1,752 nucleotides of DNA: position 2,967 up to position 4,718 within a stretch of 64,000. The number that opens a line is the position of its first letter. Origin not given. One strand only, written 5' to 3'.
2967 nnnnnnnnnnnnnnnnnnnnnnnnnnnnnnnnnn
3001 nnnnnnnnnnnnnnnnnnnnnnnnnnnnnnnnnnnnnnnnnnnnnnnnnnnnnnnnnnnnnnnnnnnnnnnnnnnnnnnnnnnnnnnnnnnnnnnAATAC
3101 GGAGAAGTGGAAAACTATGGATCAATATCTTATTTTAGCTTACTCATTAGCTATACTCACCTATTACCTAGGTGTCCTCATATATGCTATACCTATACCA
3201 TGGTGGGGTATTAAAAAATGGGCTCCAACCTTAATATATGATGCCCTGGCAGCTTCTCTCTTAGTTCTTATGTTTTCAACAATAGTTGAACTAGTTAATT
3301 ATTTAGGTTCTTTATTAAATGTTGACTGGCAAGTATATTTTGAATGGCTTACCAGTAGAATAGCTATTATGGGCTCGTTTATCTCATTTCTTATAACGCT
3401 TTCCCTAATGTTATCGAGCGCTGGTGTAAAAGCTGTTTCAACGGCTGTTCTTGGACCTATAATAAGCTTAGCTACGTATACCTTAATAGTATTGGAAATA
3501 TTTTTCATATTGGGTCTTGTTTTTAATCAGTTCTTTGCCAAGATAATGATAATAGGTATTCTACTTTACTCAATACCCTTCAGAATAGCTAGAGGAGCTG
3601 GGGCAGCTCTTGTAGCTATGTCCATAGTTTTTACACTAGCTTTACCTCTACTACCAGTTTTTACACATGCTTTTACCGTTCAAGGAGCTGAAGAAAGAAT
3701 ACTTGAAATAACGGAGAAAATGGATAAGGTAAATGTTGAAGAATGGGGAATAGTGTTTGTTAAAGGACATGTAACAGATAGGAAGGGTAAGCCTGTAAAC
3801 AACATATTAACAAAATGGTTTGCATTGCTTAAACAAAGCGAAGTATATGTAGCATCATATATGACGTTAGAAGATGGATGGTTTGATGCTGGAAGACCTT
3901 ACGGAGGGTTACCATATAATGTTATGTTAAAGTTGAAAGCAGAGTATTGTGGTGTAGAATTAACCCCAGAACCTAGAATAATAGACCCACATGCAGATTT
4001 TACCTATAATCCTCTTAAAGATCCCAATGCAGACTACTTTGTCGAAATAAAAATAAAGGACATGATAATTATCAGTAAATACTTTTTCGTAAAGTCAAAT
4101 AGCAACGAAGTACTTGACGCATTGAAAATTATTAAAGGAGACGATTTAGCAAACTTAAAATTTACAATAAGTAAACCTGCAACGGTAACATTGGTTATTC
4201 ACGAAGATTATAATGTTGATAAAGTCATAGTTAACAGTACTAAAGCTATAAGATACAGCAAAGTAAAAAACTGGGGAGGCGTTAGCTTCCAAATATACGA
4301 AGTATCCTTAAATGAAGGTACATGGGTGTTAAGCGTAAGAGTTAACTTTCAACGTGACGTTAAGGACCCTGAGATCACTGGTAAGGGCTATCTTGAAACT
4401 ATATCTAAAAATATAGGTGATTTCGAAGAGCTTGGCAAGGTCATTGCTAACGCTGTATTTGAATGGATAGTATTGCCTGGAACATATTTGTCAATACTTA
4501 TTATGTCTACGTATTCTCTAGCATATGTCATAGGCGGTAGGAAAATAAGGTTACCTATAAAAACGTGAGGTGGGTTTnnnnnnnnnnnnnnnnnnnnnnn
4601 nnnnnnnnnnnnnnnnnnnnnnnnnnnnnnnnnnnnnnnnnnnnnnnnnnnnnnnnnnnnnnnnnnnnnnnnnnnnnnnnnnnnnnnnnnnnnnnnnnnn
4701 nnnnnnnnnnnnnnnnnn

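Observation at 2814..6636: Ced-like DNA import / minimal type-IV-secretion-like cluster (cedA1-cedA-cedA2-cedB architecture)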

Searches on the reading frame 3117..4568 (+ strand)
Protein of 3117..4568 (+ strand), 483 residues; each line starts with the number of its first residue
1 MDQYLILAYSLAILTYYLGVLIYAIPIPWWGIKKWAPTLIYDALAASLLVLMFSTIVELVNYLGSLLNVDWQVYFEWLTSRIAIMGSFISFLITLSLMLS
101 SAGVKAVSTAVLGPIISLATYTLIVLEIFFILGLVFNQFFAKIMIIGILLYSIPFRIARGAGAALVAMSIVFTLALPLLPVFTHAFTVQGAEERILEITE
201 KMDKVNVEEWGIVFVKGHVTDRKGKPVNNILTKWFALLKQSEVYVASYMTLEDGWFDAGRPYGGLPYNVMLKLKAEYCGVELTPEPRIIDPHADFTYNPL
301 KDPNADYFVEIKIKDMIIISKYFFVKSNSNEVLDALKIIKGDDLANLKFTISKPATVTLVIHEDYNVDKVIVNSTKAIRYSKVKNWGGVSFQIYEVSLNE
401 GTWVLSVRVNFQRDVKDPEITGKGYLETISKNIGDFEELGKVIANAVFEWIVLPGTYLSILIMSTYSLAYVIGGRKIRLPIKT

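Call 3: search_protein_families(library=pfam, proteins=[window:3117-4568:+], max_evalue=0.1)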
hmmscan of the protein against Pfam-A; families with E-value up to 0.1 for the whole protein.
window:3117-4568:+ (483 aa): 0 families

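Call 4: search_protein_families(library=ncbifam, proteins=[window:3117-4568:+], max_evalue=0.1)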
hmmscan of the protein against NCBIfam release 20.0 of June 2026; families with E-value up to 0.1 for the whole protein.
window:3117-4568:+ (483 aa): 3 families
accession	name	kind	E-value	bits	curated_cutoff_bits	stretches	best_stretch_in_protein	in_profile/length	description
NF041796.2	Ced_CedA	equivalog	3.3e-45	154.7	330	2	3-195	6-200/259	DNA import protein CedA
NF053657.1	CedE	equivalog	2.1e-30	106.4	400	2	5-193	7-202/260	DNA-translocating protein CedE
NF041797.1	Ced_CedA1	equivalog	8.3e-07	29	100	1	5-65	13-73/75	DNA import protein CedA1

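Call 10: find_homologous_proteins(query=window:3117-4568:+, max_evalue=0.001)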
Query window:3117-4568:+ (483 aa): 18 proteins with E <= 0.001 among 8000 candidates.
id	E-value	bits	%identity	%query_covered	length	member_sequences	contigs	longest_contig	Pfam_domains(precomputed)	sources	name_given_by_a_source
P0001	0.0e+0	1010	94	100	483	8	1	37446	PF27251.1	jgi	-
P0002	1.0e-278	943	86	100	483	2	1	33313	PF27251.1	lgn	-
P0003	1.2e-216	738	65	100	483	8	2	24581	PF27251.1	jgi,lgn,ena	-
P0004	5.4e-212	723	64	100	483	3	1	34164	PF27251.1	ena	-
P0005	3.8e-153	529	50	100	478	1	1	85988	PF27251.1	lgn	-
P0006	3.1e-113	397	44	100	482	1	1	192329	PF27251.1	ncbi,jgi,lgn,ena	-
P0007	4.3e-112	393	44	100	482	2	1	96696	PF27251.1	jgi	-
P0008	1.5e-109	385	42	100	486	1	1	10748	PF27251.1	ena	-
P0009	1.8e-106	375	41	100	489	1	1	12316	PF27251.1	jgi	-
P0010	4.1e-87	311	37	100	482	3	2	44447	PF27251.1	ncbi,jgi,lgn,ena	-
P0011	5.8e-84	301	36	100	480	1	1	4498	PF27251.1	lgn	-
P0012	1.7e-69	253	32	100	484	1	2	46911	PF27251.1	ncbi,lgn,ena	-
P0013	1.9e-64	236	32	100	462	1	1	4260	PF27251.1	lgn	-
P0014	1.3e-58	217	31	100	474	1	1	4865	PF27251.1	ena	-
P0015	3.0e-58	216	31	100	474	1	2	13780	PF27251.1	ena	-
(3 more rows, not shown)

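Call 13: list_cluster_members(proteins=[P0006, P0010, P0012, P0001])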
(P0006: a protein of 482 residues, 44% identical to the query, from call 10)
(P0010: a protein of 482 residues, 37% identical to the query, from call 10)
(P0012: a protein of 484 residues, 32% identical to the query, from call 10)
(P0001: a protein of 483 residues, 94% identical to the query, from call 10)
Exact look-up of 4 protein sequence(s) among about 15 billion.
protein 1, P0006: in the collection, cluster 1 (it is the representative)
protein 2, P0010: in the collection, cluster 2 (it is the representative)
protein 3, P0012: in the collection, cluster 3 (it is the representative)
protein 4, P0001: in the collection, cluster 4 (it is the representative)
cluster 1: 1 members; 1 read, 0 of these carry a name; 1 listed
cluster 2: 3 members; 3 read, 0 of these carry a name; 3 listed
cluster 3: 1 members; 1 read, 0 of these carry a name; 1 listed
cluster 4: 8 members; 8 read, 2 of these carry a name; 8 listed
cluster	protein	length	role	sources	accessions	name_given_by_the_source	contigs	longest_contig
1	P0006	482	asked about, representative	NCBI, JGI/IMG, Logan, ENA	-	-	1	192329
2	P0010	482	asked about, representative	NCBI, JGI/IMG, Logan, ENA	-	-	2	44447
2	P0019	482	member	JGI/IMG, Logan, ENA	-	-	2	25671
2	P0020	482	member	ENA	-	-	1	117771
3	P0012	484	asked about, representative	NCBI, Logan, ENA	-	-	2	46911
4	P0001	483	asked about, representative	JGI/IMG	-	-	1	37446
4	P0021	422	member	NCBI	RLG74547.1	MAG: hypothetical protein DRO23_06465, partial [Thermoprotei archaeon]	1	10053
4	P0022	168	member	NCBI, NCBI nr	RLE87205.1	MAG: hypothetical protein DRN04_18460 [Thermoprotei archaeon]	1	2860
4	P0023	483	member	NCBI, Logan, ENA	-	-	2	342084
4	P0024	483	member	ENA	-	-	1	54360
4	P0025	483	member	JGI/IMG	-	-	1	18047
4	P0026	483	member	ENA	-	-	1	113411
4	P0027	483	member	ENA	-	-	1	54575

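Call 14: find_related_loci(query=A1, collection=genome_contigs, flank=8000)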
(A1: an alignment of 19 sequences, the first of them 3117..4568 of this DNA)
Query A1 (483 aa) in genome_contigs; peptide patterns used: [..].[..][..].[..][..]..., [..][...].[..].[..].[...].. (x = any residue, [..] = any of these).
46 stretches matched a pattern; 38 encode a relative of the query (tblastn E <= 1e-3); 38 distinct loci.
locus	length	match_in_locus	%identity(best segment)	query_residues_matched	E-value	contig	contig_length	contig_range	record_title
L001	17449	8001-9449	64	1-483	0e+0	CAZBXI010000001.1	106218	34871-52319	MAG TPA_asm: uncultured Desulfurococcales archaeon isolate binchicken_co6_532 genome assembly, contig: NODE_48_length_10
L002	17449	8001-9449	63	1-483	0e+0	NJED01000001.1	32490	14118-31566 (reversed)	MAG: Desulfurococcales archaeon ex4484_217_1 ex4484_217_scaffold_952_length_32490count_30264, whole genome shotgun seque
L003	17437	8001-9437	44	1-482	4e-118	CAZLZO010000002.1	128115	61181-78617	MAG TPA_asm: uncultured Desulfurococcales archaeon isolate binchicken_co184_170 genome assembly, contig: NODE_76_length_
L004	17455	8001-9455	42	1-482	2e-114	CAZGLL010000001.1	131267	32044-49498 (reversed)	MAG TPA_asm: uncultured Desulfurococcales archaeon isolate binchicken_co184_340 genome assembly, contig: NODE_68_length_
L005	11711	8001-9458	40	1-483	3e-109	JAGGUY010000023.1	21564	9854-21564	MAG: Thermoprotei archaeon isolate AUK086 PB_MBMC_040_c_000000000135, whole genome shotgun sequence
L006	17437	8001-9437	37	1-482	7e-92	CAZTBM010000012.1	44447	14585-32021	MAG TPA_asm: uncultured Desulfurococcales archaeon isolate SRP141552_co1_235 genome assembly, contig: NODE_279_length_44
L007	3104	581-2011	36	1-482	1e-89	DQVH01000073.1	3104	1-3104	MAG TPA_asm: Desulfurococcales archaeon isolate SZUA-1508 k95_28200, whole genome shotgun sequence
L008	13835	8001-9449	32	1-483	6e-74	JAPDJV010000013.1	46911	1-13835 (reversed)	MAG: Thermoproteota archaeon isolate S9B2_HD70 c_000000000272, whole genome shotgun sequence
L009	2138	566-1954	34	5-481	2e-75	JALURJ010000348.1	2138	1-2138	MAG: Desulfurococcales archaeon isolate S146_metabat2_scaf2bin.046 S146_NODE_98464_length_2138_cov_2.600199, whole genom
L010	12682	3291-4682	34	5-482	2e-71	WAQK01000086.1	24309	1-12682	MAG: Pyrodictiaceae archaeon isolate S146_92_esom k151_62511, whole genome shotgun sequence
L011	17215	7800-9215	30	1-482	7e-58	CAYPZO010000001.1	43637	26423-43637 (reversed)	MAG TPA_asm: uncultured Desulfurococcales archaeon isolate SRP141559_co1_84 genome assembly, contig: NODE_264_length_436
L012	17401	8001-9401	29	5-482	5e-57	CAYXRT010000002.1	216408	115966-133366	MAG TPA_asm: uncultured Desulfurococcales archaeon isolate SRP141552_co1_52 genome assembly, contig: NODE_13_length_2164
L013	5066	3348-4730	27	5-474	6e-56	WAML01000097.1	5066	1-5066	MAG: Desulfurococcales archaeon isolate S139_91_esom k151_316898, whole genome shotgun sequence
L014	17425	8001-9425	29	1-482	1e-50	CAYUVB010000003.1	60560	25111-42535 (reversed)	MAG TPA_asm: uncultured Desulfurococcales archaeon isolate binchicken_co6_386 genome assembly, contig: NODE_238_length_6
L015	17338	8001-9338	28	3-479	2e-47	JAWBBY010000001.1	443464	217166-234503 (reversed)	MAG: Desulfurococcaceae archaeon isolate GMQP_201705_bins_42 GMQP_201705_bins_42_scaffold_1, whole genome shotgun sequen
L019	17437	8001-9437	44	1-482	1e-117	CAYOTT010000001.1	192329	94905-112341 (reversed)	MAG TPA_asm: uncultured Desulfurococcales archaeon isolate binchicken_co6_547 genome assembly, contig: NODE_10_length_19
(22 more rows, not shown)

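Call 15: find_encoding_contigs(protein=window:3117-4568:+, flank=10000, max_places=4)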
Protein window:3117-4568:+ (483 aa): no gene with exactly this product is on record in the collection.

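Call 17: find_encoding_contigs(protein=P0001, flank=10000, max_places=3)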
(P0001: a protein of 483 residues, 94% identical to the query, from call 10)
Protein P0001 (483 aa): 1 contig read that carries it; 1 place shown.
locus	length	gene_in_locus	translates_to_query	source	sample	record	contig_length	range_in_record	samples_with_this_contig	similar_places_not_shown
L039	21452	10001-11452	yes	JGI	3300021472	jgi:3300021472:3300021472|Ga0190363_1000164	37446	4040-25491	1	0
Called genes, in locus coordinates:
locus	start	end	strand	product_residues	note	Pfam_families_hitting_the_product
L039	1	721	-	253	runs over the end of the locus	PF00705:PCNA_N, PF02747:PCNA_C (weak)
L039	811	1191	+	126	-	-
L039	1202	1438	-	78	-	PF12136:RNA_pol_Rpo13 (weak)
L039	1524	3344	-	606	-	PF13401:AAA_22 (faint), PF00004:AAA (faint), PF01935:DUF87, PF12846:AAA_10 (faint)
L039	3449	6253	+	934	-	PF00270:DEAD, PF04851:ResIII, PF00271:Helicase_C, PF19306:WHD_Lhr, PF08494:DEAD_assoc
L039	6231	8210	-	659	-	PF01507:PAPS_reduct, PF13746:Fer4_18 (weak), PF13187:Fer4_9 (weak), PF13237:Fer4_10 (weak)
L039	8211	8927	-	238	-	-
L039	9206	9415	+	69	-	-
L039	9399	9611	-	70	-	PF17723:RHH_8 (weak), PF01402:RHH_1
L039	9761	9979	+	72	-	PF27251:CedA1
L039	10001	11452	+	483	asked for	PF27251:CedA1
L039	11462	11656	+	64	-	-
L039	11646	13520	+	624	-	PF13401:AAA_22 (faint), PF10412:TrwB_AAD_bind (faint), PF05872:HerA_C (faint), PF01935:DUF87, PF19044:P-loop_TraG (faint), PF12846:AAA_10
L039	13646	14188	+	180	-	-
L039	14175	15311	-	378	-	PF26466:DNA_primase_lrg_N, PF04104:DNA_primase_lrg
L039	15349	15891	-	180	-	PF23444:DUF7127 (weak), PF00011:HSP20, PF17886:ArsA_HSP20 (weak)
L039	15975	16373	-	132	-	-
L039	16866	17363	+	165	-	PF01048:PNP_UDP_1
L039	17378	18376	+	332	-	PF01008:IF-2B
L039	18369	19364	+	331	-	PF01008:IF-2B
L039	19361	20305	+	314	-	PF00294:PfkB, PF08543:Phos_pyr_kin (weak)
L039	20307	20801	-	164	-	-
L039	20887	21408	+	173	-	PF13384:HTH_23 (faint)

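Call 24: search_protein_families(library=ncbifam, proteins=[L039:1524-3344:-, L039:3449-6253:+, L039:811-1191:+], max_evalue=0.00001)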
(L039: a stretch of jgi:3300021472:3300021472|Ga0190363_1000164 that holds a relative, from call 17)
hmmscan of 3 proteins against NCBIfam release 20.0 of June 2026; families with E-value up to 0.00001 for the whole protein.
L039:1524-3344:- (606 aa): 11 families
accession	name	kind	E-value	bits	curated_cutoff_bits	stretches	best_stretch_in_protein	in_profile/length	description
NF053655.1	CedD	equivalog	9.1e-19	67.5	600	1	276-550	220-477/527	DNA-translocating ATPase CedD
NF033849.1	ser_rich_anae_1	subfamily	1.6e-15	55.6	650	2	266-422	745-909/1163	serine-rich protein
NF045975.1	VirB4_plasma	equivalog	8.8e-14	50.2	590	1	273-349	511-589/894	Mbov_0397 family ICE element conjugal transfer ATPase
TIGR02746.1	TraC-F-type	equivalog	2e-13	49.2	567.05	1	456-553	607-710/800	type IV secretion system protein TraC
NF040937.1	HerA_Thermprot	equivalog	3.2e-11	42.3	800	1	451-605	308-462/487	DNA double-strand break repair helicase HerA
NF045971.1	conju_CD1110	equivalog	5.4e-11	41.5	325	1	280-534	418-670/752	VirB4-like conjugal transfer ATPase, CD1110 family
NF041017.1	DNA_import_CedB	equivalog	1.8e-10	40.1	700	1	270-538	268-521/590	DNA import protein CedB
NF040819.1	helicase_HerA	equivalog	6e-09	35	970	1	494-604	406-514/561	DNA double-strand break repair helicase HerA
NF042944.1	HerA_antiphage_2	equivalog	5.1e-08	32.1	850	1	510-571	453-514/576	anti-phage-associated helicase HerA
NF042943.1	HerA_antiphage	equivalog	2.1e-07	29.9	800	0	454-561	398-511/566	anti-phage-associated helicase HerA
TIGR00929.1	VirB4_CagE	subfamily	2.7e-07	29.2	643.1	0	268-346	424-509/792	VirB4 family type IV secretion/conjugal transfer ATPase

L039:3449-6253:+ (934 aa): 27 families (the best 25 are shown)
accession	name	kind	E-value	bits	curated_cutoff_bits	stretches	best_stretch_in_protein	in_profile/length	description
NF010338.0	PRK13767.1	equivalog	2.6e-141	472.6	849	1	20-802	31-865/877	ATP-dependent helicase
TIGR04121.1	DEXH_lig_assoc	equivalog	4.1e-110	368.8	850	1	22-617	13-607/804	ligase-associated DNA damage response DEXH box helicase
NF007284.0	PRK09751.1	equivalog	4.3e-82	276.1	1496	2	20-284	27-316/1538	ATP-dependent helicase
TIGR03817.1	DECH_helic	hypoth_equivalog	8.4e-37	126.8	874.1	1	6-523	20-527/742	helicase/secretion neighborhood putative DEAH-box helicase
NF008394.0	PRK11192.1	equivalog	2.1e-35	122.4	507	1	6-354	9-340/441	ATP-dependent RNA helicase SrmB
NF053631.1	RNA_helic_CshA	equivalog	2.5e-27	95.8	646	1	7-354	6-330/434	degradosome RNA helicase CshA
NF001308.0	PRK00254.1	equivalog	1.1e-25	90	1216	2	11-280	12-258/720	ATP-dependent DNA helicase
NF008744.0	PRK11776.1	equivalog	3.9e-24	85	524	1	6-355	10-336/460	ATP-dependent RNA helicase DbpA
NF007882.0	PRK10590.1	equivalog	6.9e-22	78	743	1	7-355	8-339/456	ATP-dependent RNA helicase RhlE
NF053636.1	DDHlcsCsdAPsy1082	equivalog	9.6e-22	77.2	890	1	7-380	10-359/512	DEAD/DEAH box helicase CsdA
NF053711.1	RNA_heli_RhlE1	exception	2.9e-21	75.7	750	1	11-371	12-354/434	RNA helicase RhlE1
NF002654.0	PRK02362.1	equivalog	6.5e-20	71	887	1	34-198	36-186/739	ATP-dependent DNA helicase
NF053710.1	RNA_heli_RhlE2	exception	2.1e-19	69.3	925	1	10-354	11-342/635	RNA helicase RhlE2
NF040935.1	helicase_Hel308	equivalog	1.7e-18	66.1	1200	1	7-204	11-192/704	ATP-dependent DNA helicase Hel308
NF002340.1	PRK01297.1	equivalog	6e-17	61.5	564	1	6-373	7-358/372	ATP-dependent RNA helicase RhlB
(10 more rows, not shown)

L039:811-1191:+ (126 aa): 0 families

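Call 31: predict_structure(alignment_id=A1)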
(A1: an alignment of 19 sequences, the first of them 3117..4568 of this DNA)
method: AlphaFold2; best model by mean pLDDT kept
length: 483 residues; sequences in the alignment: 19
mean_pLDDT: 83.5   pTM: 0.54
mean pLDDT of the five models: 83.5, 83.1, 82.1, 81.1, 79.1
residues with pLDDT >= 90: 151; 70-90: 280; 50-70: 40; < 50: 12
segments of 3 or more residues with pLDDT < 50: 431-434, 478-483
pLDDT, mean of each block of 10 residues (from residue 1): 85 89 79 80 86 91 90 93 88 76 68 85 92 92 91 82 91 93 77 69 59 89 90 86 86 88 84 91 92 89 89 91 88 83 83 88 82 79 85 89 85 78 68 61 85 90 89 61 41
secondary structure, 60 per line:
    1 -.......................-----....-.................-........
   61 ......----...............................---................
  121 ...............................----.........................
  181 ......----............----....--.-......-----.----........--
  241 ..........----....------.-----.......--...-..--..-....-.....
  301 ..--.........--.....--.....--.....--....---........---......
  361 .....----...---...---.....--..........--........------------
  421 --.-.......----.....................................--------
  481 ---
elements in order: H2-24 H30-33 H35-51 H53-66 H71-101 H105-151 H156-186 H191-202 H207-210 E215-220 E231-238 E241-250 E255-258 E271-277 E280-282 H291-294 E296-302 E305-313 E316-320 E323-327 H330-334 E337-340 E344-351 E355-362 E370-372 E376-378 E382-386 E389-398 E401-408 H425-431 H436-472

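Call 33: fold_search(model_id=the predicted structure, library=pdb)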
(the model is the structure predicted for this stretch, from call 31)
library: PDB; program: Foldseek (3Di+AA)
matches with E <= 10: 613; with E <= 0.001: 1
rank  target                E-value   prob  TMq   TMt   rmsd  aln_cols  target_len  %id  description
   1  3htl                  6.4e-04  1.00  0.21  0.23  12.8       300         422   11  Structure of the Corynebacterium diphtheriae major pilin SpaA points to a modular pilus assembly with stabilizing isopep (released 2009-09-15)
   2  8qox_B                1.8e-03  0.92  0.16  0.17  31.2       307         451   15  Two-component assembly of SlaA and SlaB S-layer proteins of Sulfolobus acidocaldarius (released 2024-02-21)
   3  3hr6                  2.4e-03  0.99  0.20  0.22  12.7       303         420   11  Structure of the Corynebacterium diphtheriae major pilin SpaA points to a modular pilus assembly stabilizing isopeptide  (released 2009-09-15)
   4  6fb3_A                3.0e-03  0.91  0.13  0.04  18.2       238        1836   12  Teneurin 2 Partial Extracellular Domain (released 2018-03-28)
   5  3kpt_B                4.3e-03  0.92  0.16  0.20  16.1       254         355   12  Crystal structure of BcpA, the major pilin subunit of Bacillus cereus (released 2009-11-24)
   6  7xdi_F                5.4e-03  0.54  0.13  0.13  36.9       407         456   10  Tail structure of bacteriophage SSV19 (released 2022-08-10)
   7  3rkp_B                7.3e-03  0.96  0.17  0.22  13.6       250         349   12  Crystal structure of BcpA*(D312A), the major pilin subunit of Bacillus cereus (released 2012-05-30)
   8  1ttb_A                1.1e-02  1.00  0.11  0.37   3.6        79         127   19  THE X-RAY CRYSTAL STRUCTURE REFINEMENTS OF NORMAL HUMAN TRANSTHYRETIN AND THE AMYLOIDOGENIC VAL30MET VARIANT TO 1.7 AN (released 1993-10-31)
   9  6xux                  1.1e-02  0.18  0.11  0.07  26.4       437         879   10  Crystal structure of Megabody Mb-Nb207-cYgjK_NO (released 2021-01-13)
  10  1tlm_A                1.2e-02  1.00  0.14  0.44   7.3       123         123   17  STRUCTURAL ASPECTS OF INOTROPIC BIPYRIDINE BINDING: CRYSTAL STRUCTURE DETERMINATION TO 1.9 ANGSTROMS OF THE HUMAN SERU (released 1994-01-31)
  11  4hss_B                1.2e-02  0.92  0.17  0.20  10.6       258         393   13  Structure of the Full-Length Major Pilin SpaD from Corynebacterium diphtheriae (released 2013-11-13)
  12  5z5m_B                1.2e-02  0.90  0.15  0.24  21.8       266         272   14  Crystal structure of (S)-allantoin synthase (released 2018-11-21)
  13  3gs0_A                1.3e-02  1.00  0.14  0.49   6.7       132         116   15  Human transthyretin (TTR) complexed with (S)-3-(9H-fluoren-9-ylideneaminooxy)-2-methylpropanoic acid (inhibitor 16) (released 2009-07-28)
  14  3a4f_A                1.3e-02  1.00  0.13  0.46   7.3       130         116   14  Crystal Structure of Human Transthyretin (E54K) (released 2009-12-22)
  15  6ws6_A                1.6e-02  0.41  0.10  0.19  18.7       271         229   11  Structural and functional analysis of a potent sarbecovirus neutralizing antibody (released 2020-05-27)
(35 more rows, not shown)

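Call 63: search_protein_representatives(alignment_id=A1)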
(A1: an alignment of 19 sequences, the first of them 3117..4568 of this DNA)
Query: 19 sequences, 483 profile positions. Proteins with E-value up to 0.001 (for the whole library): 240; up to 1e-10: 198; up to 1e-30: 134. The best 150 are listed.
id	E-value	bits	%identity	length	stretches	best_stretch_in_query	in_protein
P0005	5.0e-192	655.5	-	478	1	1-482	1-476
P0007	1.6e-189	647.3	-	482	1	1-482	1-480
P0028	1.1e-167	575.2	-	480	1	1-482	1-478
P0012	5.9e-161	553.0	-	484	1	1-482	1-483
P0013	4.5e-150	517.1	-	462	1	1-482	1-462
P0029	3.1e-139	481.4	-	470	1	4-482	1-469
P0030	8.2e-120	417.3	-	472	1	4-481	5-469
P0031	1.9e-104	366.7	-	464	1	4-480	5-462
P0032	4.4e-99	349.0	-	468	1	3-477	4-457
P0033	5.4e-97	342.1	-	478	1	3-481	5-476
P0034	1.6e-96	340.5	-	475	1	3-482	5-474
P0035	3.6e-93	329.5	-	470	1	3-482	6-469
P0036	2.2e-92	326.9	-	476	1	2-482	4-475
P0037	1.4e-91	324.3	-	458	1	3-482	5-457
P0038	7.2e-91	321.9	-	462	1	3-479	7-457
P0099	1.9e-52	195.2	-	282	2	3-211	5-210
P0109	6.7e-48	180.2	-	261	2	3-202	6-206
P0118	9.3e-46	173.1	-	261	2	3-199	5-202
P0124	1.2e-43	166.2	-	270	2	3-193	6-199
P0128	3.0e-41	158.2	-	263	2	3-196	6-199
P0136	3.3e-39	151.5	-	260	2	7-186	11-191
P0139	5.0e-38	147.6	-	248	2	6-190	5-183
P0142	1.5e-36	142.7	-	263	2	3-188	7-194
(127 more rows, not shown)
